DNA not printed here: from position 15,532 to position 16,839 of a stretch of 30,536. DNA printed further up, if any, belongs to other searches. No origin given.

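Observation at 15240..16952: AT-rich three-gene island laid out like a lysis cassette, with a metzincin where the endolysin would be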

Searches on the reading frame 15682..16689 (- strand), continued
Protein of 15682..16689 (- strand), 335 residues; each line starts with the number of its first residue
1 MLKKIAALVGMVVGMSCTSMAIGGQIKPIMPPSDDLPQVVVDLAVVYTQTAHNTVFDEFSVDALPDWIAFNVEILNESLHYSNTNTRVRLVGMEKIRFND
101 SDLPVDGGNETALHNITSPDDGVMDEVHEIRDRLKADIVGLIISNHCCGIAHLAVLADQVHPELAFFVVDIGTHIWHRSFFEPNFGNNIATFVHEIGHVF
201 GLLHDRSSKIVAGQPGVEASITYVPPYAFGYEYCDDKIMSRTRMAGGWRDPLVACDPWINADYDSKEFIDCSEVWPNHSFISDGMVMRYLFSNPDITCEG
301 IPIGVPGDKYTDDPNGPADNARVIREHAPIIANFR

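Call 44: fold_search(model_id=the predicted structure, library=pdb)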
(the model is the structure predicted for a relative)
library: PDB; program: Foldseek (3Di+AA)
matches with E <= 10: 905; with E <= 0.001: 132
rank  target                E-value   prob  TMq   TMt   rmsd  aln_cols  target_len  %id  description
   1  6o38_A                9.7e-12  1.00  0.52  0.31   3.7       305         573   16  Structure of a chaperone-substrate complex (released 2019-07-24)
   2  6o38_C                2.0e-11  1.00  0.52  0.35   3.7       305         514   16  Structure of a chaperone-substrate complex (released 2019-07-24)
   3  6o38_F                2.5e-11  1.00  0.52  0.32   3.7       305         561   16  Structure of a chaperone-substrate complex (released 2019-07-24)
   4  4dd8_D                1.6e-09  1.00  0.39  0.59   5.2       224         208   19  ADAM-8 metalloproteinase domain with bound batimastat (released 2012-06-06)
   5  1nd1                  7.5e-09  1.00  0.39  0.61   5.1       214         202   16  Amino acid sequence and crystal structure of BaP1, a metalloproteinase from Bothrops asper snake venom that exerts multi (released 2003-11-04)
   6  4dd8_B                7.9e-09  1.00  0.40  0.61   5.0       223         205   19  ADAM-8 metalloproteinase domain with bound batimastat (released 2012-06-06)
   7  3b8z_A                7.9e-09  1.00  0.36  0.52   6.9       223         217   18  High Resolution Crystal Structure of the Catalytic Domain of ADAMTS-5 (Aggrecanase-2) (released 2007-12-11)
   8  1bud                  1.0e-08  1.00  0.40  0.64   4.8       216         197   16  ACUTOLYSIN A FROM SNAKE VENOM OF AGKISTRODON ACUTUS AT PH 5.0 (released 1999-09-07)
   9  1bsw                  1.2e-08  1.00  0.40  0.65   4.8       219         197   16  ACUTOLYSIN A FROM SNAKE VENOM OF AGKISTRODON ACUTUS AT PH 7.5 (released 1999-08-26)
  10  2dw0_A                1.6e-08  1.00  0.36  0.30   4.3       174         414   20  Crystal structure of VAP2 from Crotalus atrox venom (Form 2-1 crystal) (released 2007-07-10)
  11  4dd8_C                1.8e-08  1.00  0.39  0.62   5.0       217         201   19  ADAM-8 metalloproteinase domain with bound batimastat (released 2012-06-06)
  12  3dsl_B                1.9e-08  1.00  0.35  0.29   3.9       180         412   19  The Three-dimensional Structure of Bothropasin, the Main Hemorrhagic Factor from Bothrops jararaca venom. (released 2008-10-21)
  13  1r55_A                1.9e-08  1.00  0.35  0.54   4.0       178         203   16  Crystal structure of the catalytic domain of human ADAM 33 (released 2004-10-12)
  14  6x5x                  2.0e-08  1.00  0.40  0.64   4.1       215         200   16  Crystal structure o BmooMP-I, a P-I metalloproteinase from Bothrops moojeni (released 2020-10-07)
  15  1iag                  2.3e-08  1.00  0.36  0.57   4.4       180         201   19  FIRST STRUCTURE OF A SNAKE VENOM METALLOPROTEINASE: A PROTOTYPE FOR MATRIX METALLOPROTEINASES(SLASH)COLLAGENASES (released 1994-08-31)
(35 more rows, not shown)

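Call 45: fold_search(model_id=the predicted structure, library=viral)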
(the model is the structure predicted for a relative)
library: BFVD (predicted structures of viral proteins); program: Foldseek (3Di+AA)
matches with E <= 10: 342; with E <= 0.001: 3
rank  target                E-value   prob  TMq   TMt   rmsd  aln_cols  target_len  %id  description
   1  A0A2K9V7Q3            3.2e-05  1.00  0.26  0.16  15.5       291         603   11  Bifunctional metalloprotease ubiquitin-ligase (Fragment) [Bandra megavirus]
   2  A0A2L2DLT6            6.0e-05  1.00  0.29  0.14   8.9       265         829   10  Bifunctional metalloprotease ubiquitin-ligase [Acanthamoeba polyphaga mimivirus]
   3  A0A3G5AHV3            8.2e-04  0.99  0.30  0.24  14.7       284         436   14  Zinc metalloprotease [Sylvanvirus sp.]
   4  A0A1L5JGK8            1.0e-02  0.60  0.24  0.14  22.6       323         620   12  MMP [Plodia interpunctella granulovirus]
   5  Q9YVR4                2.5e-02  0.57  0.23  0.17  16.5       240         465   13  ORF MSV179 putative metalloprotease, similar to Mus musculus GB:L36244 [Melanoplus sanguinipes entomopoxvirus]
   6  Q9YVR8                3.4e-02  0.33  0.20  0.27  11.8       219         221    8  ORF MSV175 putative metalloprotease, similar to Bacteroides fragilis GB:U90931 [Melanoplus sanguinipes entomopoxvirus]
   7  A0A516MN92            6.0e-02  0.33  0.22  0.20   9.2       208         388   10  (no name in the UniProt tables at hand)
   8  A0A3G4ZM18            7.6e-02  0.11  0.12  0.11  12.5       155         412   10  Signal peptide peptidase [Terrestrivirus sp.]
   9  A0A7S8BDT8            8.7e-02  0.09  0.13  0.13  19.7       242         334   13  Metacaspase [Medusavirus stheno T3]
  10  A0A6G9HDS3            1.2e-01  0.08  0.11  0.10  18.3       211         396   15  Thymidylate or Deoxyguanosine kinase [Dikerogammarus haemobaphes virus 1]
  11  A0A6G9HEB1            1.4e-01  0.08  0.10  0.08  18.2       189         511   10  Thymidylate or Deoxyguanosine kinase [Carcinus maenas virus 1]
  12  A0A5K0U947            1.6e-01  0.08  0.16  0.13  17.9       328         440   10  Uncharacterized protein [Yasminevirus sp. GU-2018]
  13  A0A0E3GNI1            1.7e-01  0.13  0.13  0.15  16.1       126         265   13  Outer capsid glycoprotein VP7 [Rotavirus I]
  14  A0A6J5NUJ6            1.8e-01  0.16  0.15  0.17  16.6       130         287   12  PinR Site-specific recombinases, DNA invertase Pin homologs [uncultured Caudovirales phage]
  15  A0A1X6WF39            1.9e-01  0.18  0.14  0.12  13.0       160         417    9  (no name in the UniProt tables at hand)
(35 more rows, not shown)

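Call 51: find_encoding_contigs(protein=P0010, flank=10000, max_places=8)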
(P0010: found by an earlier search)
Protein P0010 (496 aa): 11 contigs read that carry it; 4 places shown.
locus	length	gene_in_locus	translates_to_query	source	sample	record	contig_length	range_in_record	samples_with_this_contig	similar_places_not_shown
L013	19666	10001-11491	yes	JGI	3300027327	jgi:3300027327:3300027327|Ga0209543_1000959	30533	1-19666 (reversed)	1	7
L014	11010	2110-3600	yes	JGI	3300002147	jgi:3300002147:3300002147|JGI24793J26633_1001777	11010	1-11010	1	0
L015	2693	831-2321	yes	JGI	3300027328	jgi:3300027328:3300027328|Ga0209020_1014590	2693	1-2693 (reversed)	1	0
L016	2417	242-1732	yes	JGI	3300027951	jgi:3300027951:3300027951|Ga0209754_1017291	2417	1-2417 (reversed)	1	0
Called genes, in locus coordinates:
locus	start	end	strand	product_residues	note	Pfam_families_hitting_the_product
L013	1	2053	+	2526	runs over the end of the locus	-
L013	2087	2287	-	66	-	-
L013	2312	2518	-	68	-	-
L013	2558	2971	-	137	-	-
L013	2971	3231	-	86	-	-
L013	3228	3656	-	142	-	-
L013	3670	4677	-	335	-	PF13583:Reprolysin_4, PF13688:Reprolysin_5, PF13582:Reprolysin_3 (weak)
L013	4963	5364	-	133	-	-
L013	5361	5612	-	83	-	-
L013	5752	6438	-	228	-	-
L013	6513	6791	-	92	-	-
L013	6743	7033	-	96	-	-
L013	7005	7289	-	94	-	-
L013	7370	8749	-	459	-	PF05272:VapE-like_dom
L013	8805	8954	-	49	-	-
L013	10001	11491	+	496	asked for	-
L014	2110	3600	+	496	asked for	-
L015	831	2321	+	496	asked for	-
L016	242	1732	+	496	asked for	-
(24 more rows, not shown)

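Call 55: find_related_loci(query=A1, collection=genome_contigs, flank=6000)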
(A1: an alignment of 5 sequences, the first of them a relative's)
Query A1 (335 aa) in genome_contigs; peptide patterns used: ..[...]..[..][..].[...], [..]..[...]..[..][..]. (x = any residue, [..] = any of these).
600 stretches matched a pattern (row limit reached: there are more); 63 encode a relative of the query (tblastn E <= 1e-3); 63 distinct loci.
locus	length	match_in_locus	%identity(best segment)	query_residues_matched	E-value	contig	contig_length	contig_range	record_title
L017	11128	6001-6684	28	40-334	3e-24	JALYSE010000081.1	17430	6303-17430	MAG: Fibrobacterota bacterium isolate MDV bin107 SD1456_NODE_651_length_17430_cov_1.061434, whole genome shotgun sequenc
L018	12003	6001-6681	29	40-334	3e-23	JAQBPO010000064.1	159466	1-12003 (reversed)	MAG: Fibrobacteres bacterium isolate RYN_349 scaffold_889725, whole genome shotgun sequence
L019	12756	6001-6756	29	40-335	2e-22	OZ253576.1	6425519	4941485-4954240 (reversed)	MAG: Vicinamibacterales bacterium isolate 6a0cd737-ee79-44fe-98ec-e457d3034484 genome assembly, chromosome: 1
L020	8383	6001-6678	29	40-335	4e-22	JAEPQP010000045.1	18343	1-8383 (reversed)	MAG: Phycisphaerales bacterium isolate HXMU1429-2 k141_3075_length_18343_cov_8.9972, whole genome shotgun sequence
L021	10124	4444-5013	32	78-335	3e-19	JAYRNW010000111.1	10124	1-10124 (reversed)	MAG: Casimicrobiaceae bacterium isolate XM2_XAASGE4bin.38 k141_396494, whole genome shotgun sequence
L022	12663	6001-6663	28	41-335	6e-18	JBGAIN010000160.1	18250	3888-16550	MAG: Limisphaerales bacterium isolate MAG_MBR_H125.5 MBRH125-5_opera_contig_5796, whole genome shotgun sequence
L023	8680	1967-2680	28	42-335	1e-17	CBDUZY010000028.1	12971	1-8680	MAG TPA_asm: uncultured bacterium isolate SRR22302364_concoct_124 genome assembly, contig: ERZ25073603.1978, whole genom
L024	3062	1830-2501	28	40-335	1e-17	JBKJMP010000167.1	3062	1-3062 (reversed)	MAG: Gemmatimonadaceae bacterium isolate ant_bin.332 k117_578040, whole genome shotgun sequence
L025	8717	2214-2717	29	40-232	2e-17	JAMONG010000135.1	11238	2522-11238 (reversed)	MAG: Sulfurovum sp. isolate 4281-140_metabat2_scaf2bin.028 4281-140_scaffold_2694_c1, whole genome shotgun sequence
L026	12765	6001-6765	28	24-335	2e-16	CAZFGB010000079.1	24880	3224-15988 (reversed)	MAG TPA_asm: uncultured Pseudomonadales bacterium isolate SRP338948_co1_153 genome assembly, contig: k141_293948, whole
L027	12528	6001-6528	31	31-249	2e-16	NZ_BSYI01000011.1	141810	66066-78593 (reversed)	Paralimibaculum aggregatum strain NKW23 isolate Brittle star Contigs011, whole genome shotgun sequence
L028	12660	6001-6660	27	40-335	3e-16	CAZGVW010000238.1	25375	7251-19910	MAG TPA_asm: uncultured Phycisphaeraceae bacterium isolate binchicken_co31_39 genome assembly, contig: k141_2909085, who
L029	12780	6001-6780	28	39-335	2e-16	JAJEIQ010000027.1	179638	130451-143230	MAG: Pseudomonadales bacterium isolate p16x65bins.14 k141_913059, whole genome shotgun sequence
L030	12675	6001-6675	28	38-335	5e-16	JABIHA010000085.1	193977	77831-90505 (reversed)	MAG: Bacteriovoracaceae bacterium isolate SI053_bin57 k141_22538, whole genome shotgun sequence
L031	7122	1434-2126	27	38-335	3e-15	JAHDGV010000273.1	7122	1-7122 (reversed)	MAG: Chloroflexota bacterium isolate MAG-54 RZ_28836, whole genome shotgun sequence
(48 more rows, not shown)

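Call 78: search_protein_families(library=pfam, proteins=[L008:3985-4416:-, L011:3895-4422:-, L008:10-180:+, L008:189-1523:+, L011:1471-2421:+, L011:3599-3769:+, L011:3054-3248:+, L011:2542-3051:+, L008:1496-2608:+, L008:2974-3456:-], max_evalue=0.01)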
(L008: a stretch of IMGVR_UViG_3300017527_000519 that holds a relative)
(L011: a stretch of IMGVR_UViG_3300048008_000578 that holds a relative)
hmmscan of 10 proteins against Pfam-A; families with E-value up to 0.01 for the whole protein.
L008:3985-4416:- (143 aa): 1 family
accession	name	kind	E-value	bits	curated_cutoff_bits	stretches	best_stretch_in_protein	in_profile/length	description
PF00959.24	Phage_lysozyme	-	1e-15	58.6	22.3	1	9-126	2-113/125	Phage lysozyme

L011:3895-4422:- (175 aa): 1 family
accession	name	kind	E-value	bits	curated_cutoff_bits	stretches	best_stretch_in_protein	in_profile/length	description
PF00959.24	Phage_lysozyme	-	9.4e-06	26.4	22.3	1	41-151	4-103/125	Phage lysozyme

L008:10-180:+ (56 aa): 0 families

L008:189-1523:+ (444 aa): 3 families
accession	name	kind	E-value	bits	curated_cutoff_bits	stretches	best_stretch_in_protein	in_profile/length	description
PF13582.12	Reprolysin_3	-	3.3e-12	47.5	22.4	1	70-191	2-123/123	Metallo-peptidase family M12B Reprolysin-like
PF13688.12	Reprolysin_5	-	9.4e-10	39.5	27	1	48-226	2-187/196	Metallo-peptidase family M12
PF13583.11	Reprolysin_4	-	1.3e-09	38.5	22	1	57-206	15-163/203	Metallo-peptidase family M12B Reprolysin-like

L011:1471-2421:+ (316 aa): 5 families
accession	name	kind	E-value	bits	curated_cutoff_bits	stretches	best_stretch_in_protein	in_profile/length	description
PF13583.11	Reprolysin_4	-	4.6e-11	43.2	22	1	117-263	43-191/203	Metallo-peptidase family M12B Reprolysin-like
PF13582.12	Reprolysin_3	-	1.1e-10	42.5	22.4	1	115-221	8-123/123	Metallo-peptidase family M12B Reprolysin-like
PF13688.12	Reprolysin_5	-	4.2e-10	40.6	27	1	137-251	54-189/196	Metallo-peptidase family M12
PF13574.12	Reprolysin_2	-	0.00017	22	27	1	204-258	125-183/195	Metallo-peptidase family M12B Reprolysin-like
PF10462.15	Peptidase_M66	-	0.0073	15.8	20.6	1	198-230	186-218/306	Peptidase M66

L011:3599-3769:+ (56 aa): 0 families

L011:3054-3248:+ (64 aa): 1 family
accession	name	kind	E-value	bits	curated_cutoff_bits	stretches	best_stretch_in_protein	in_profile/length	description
PF10003.15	DUF2244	-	0.00082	19.6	27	1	4-61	46-102/138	Integral membrane protein (DUF2244)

L011:2542-3051:+ (169 aa): 1 family
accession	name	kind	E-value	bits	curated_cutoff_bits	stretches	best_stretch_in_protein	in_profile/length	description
PF00011.27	HSP20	-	4e-14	53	20.8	1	42-141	2-101/102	Hsp20/alpha crystallin family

L008:1496-2608:+ (370 aa): 1 family
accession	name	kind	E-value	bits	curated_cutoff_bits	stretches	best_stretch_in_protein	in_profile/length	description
PF00145.23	DNA_methylase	-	7.5e-12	45.7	22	1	96-202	64-169/324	C-5 cytosine-specific DNA methylase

L008:2974-3456:- (160 aa): 0 families

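Call 79: search_protein_families(library=phrogs, proteins=[L008:3985-4416:-, L011:3895-4422:-, L008:10-180:+, L008:189-1523:+, L011:1471-2421:+, L011:3599-3769:+, L011:3054-3248:+, L011:2542-3051:+, L008:1496-2608:+, L008:2974-3456:-], max_evalue=0.01)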
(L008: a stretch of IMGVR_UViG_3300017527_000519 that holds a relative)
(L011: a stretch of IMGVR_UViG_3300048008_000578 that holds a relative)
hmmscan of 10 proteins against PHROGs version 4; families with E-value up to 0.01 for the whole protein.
L008:3985-4416:- (143 aa): 7 families
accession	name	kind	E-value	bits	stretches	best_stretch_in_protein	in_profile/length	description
phrog_7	-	lysis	4.6e-21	75.6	1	5-125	560-678/873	endolysin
phrog_2083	-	head and packaging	3.4e-08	33.5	1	3-141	763-906/908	internal virion lysozyme motif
phrog_33534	-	unknown function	8.8e-08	33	1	72-138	14-86/94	-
phrog_15410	-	unknown function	3.2e-06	27.4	1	14-133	184-310/311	-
phrog_430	-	tail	5.9e-06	26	1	6-132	170-283/868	baseplate hub subunit and tail lysozyme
phrog_13211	-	tail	7.6e-05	21.9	1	17-128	764-877/887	baseplate hub subunit and tail lysozyme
phrog_33083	-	lysis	0.0033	17.2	1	9-113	13-114/456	endolysin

L011:3895-4422:- (175 aa): 6 families
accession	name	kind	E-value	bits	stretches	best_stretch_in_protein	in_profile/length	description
phrog_13211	-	tail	2.2e-19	70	1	44-174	761-885/887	baseplate hub subunit and tail lysozyme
phrog_15410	-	unknown function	3.7e-13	50.2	1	44-170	184-309/311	-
phrog_430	-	tail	2.7e-12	46.9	1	34-167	168-280/868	baseplate hub subunit and tail lysozyme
phrog_7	-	lysis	5.2e-10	39.1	1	34-151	559-669/873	endolysin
phrog_33534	-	unknown function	1.4e-05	26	1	115-169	19-79/94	-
phrog_2083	-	head and packaging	0.00049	19.7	1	41-173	771-900/908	internal virion lysozyme motif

L008:10-180:+ (56 aa): 1 family
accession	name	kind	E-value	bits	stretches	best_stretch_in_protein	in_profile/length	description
phrog_2203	-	moron, auxiliary metabolic gene and host takeover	0.0056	17.8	1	16-52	117-153/166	membrane protein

L008:189-1523:+ (444 aa): 1 family
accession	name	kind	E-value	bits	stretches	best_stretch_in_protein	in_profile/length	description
phrog_18894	-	unknown function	9.1e-11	41.9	1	43-279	17-265/521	-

L011:1471-2421:+ (316 aa): 1 family
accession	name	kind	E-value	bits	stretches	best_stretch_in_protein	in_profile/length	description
phrog_18894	-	unknown function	2.4e-08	34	1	181-289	140-263/521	-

L011:3599-3769:+ (56 aa): 0 families

L011:3054-3248:+ (64 aa): 0 families

L011:2542-3051:+ (169 aa): 1 family
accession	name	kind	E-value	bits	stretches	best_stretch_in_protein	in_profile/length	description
phrog_432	-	other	8e-34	117.6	1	11-141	20-147/148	Hsp20 heat shock protein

L008:1496-2608:+ (370 aa): 4 families
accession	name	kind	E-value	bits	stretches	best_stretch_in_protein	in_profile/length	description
phrog_363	-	other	1.2e-69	236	1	22-368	7-317/327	DNA methyltransferase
phrog_116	-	other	3.8e-15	56.3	1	96-198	273-379/779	DNA methyltransferase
phrog_32758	-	other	1.4e-09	38.9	1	155-209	7-60/154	DNA methyltransferase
phrog_5999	-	other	0.0085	17.1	0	96-123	71-101/109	DNA methyltransferase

L008:2974-3456:- (160 aa): 0 families

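Call 83: find_related_loci(query=A3, collection=viral_contigs, flank=6000)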
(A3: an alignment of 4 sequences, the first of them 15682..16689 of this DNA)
Query A3 (335 aa) in viral_contigs; peptide patterns used: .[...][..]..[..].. (x = any residue, [..] = any of these).
600 stretches matched a pattern (row limit reached: there are more); 4 encode a relative of the query (tblastn E <= 1e-3); 4 distinct loci.
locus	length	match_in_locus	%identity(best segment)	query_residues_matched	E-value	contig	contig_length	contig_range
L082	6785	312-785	33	31-216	1e-12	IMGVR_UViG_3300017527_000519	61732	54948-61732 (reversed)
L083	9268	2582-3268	25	37-334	3e-9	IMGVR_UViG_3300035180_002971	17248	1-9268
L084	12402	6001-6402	26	70-205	4e-6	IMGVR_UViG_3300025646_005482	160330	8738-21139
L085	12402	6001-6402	26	70-205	4e-6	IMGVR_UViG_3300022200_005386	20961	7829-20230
